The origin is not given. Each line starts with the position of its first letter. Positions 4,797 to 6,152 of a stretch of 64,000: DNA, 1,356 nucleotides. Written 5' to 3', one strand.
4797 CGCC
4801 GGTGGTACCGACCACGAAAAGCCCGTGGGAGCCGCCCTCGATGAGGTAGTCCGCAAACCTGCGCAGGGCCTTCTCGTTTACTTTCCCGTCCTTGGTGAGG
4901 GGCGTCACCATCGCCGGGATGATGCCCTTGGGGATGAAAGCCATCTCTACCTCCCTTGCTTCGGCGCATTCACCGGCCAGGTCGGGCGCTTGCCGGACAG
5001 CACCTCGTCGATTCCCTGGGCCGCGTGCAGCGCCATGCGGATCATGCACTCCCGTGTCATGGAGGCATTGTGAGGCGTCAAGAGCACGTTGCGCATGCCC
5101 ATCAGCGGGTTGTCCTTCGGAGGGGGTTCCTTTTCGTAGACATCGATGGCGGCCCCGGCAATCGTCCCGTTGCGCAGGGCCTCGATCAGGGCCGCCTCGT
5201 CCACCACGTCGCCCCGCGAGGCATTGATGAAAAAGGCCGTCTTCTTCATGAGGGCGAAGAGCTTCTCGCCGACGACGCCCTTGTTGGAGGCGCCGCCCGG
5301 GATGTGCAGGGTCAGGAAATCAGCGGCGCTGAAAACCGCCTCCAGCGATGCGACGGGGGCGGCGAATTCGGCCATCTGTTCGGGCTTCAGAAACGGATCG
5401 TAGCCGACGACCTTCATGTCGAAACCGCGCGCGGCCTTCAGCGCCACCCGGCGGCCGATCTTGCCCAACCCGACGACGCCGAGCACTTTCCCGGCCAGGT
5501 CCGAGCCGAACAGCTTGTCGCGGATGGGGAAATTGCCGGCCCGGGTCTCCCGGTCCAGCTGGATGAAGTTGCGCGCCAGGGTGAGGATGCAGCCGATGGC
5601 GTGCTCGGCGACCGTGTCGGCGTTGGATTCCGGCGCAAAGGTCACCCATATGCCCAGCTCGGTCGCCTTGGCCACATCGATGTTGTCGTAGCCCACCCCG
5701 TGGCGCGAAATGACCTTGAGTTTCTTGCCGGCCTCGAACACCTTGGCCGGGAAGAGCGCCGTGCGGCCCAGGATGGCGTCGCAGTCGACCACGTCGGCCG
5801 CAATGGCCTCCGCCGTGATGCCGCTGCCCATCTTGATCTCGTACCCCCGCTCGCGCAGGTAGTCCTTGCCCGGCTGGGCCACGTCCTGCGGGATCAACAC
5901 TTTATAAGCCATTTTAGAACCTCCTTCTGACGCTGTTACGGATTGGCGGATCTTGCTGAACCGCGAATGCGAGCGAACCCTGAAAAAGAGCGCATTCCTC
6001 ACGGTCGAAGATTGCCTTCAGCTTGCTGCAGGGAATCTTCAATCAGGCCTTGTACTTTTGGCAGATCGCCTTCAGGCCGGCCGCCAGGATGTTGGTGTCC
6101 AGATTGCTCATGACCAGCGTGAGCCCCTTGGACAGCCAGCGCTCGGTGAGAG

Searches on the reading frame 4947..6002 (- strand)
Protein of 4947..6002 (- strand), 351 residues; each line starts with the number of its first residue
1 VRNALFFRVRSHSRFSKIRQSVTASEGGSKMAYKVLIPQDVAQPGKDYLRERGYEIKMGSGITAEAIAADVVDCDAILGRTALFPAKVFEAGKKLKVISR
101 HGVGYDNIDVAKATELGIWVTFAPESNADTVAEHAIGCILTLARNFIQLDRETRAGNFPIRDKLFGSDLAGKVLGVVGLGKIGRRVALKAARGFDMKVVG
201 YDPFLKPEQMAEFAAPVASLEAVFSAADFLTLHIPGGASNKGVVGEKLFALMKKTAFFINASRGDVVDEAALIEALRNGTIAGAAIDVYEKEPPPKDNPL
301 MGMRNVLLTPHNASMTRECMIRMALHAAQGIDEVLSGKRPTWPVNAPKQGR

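Call 74: search_protein_families(library=ncbifam, max_evalue=0.000001, proteins=[window:4947-6002:-])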
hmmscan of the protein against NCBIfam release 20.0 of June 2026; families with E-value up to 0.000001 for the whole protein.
window:4947-6002:- (351 aa): 21 families
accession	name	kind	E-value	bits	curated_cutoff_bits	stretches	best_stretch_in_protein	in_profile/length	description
TIGR01327.1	PGDH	equivalog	8.5e-85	285.5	454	1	34-349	1-315/525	phosphoglycerate dehydrogenase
NF009714.1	PRK13243.1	equivalog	3.2e-66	223.9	455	1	34-345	4-323/332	glyoxylate reductase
NF011938.0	PRK15409.1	equivalog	2.7e-54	184.3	492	1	63-340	35-314/324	glyoxylate/hydroxypyruvate reductase GhrB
NF008759.0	PRK11790.1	equivalog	5.8e-54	183.3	404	1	30-347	9-329/410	phosphoglycerate dehydrogenase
NF005069.0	PRK06487.1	equivalog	5.8e-48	163.6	448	1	61-338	36-314/320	2-hydroxyacid dehydrogenase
NF005387.0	PRK06932.1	equivalog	2.8e-44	151.3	492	1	64-334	35-309/314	2-hydroxyacid dehydrogenase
NF041369.1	Dhydh_Halo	equivalog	6.6e-44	150.4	400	1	102-328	63-288/305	D-2-hydroxyacid dehydrogenase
NF005750.0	PRK07574.1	equivalog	1.3e-39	136.4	329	1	47-335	62-353/386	NAD-dependent formate dehydrogenase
NF006263.0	PRK08410.1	equivalog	7.3e-39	134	389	1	66-336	35-308/311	D-2-hydroxyacid dehydrogenase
NF006374.0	PRK08605.1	subfamily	1.2e-38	133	356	1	95-323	70-310/332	D-lactate dehydrogenase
NF001309.0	PRK00257.1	equivalog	5.1e-34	117.9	434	1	68-322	32-265/379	4-phosphoerythronate dehydrogenase PdxB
NF000492.1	vanH_gen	exception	2.4e-33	115.5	540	1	95-293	67-256/312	D-lactate dehydrogenase VanH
NF005027.0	PRK06436.1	equivalog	2.8e-31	108.8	261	1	89-338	44-283/303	2-hydroxyacid dehydrogenase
NF009127.0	PRK12480.1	equivalog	2e-29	102.7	579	1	95-292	70-264/330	D-lactate dehydrogenase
NF000371.1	vanH_Agroup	exception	5.5e-28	98.1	700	1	64-316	40-297/322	VanH-A/VanH-Pt family D-lactate dehydrogenase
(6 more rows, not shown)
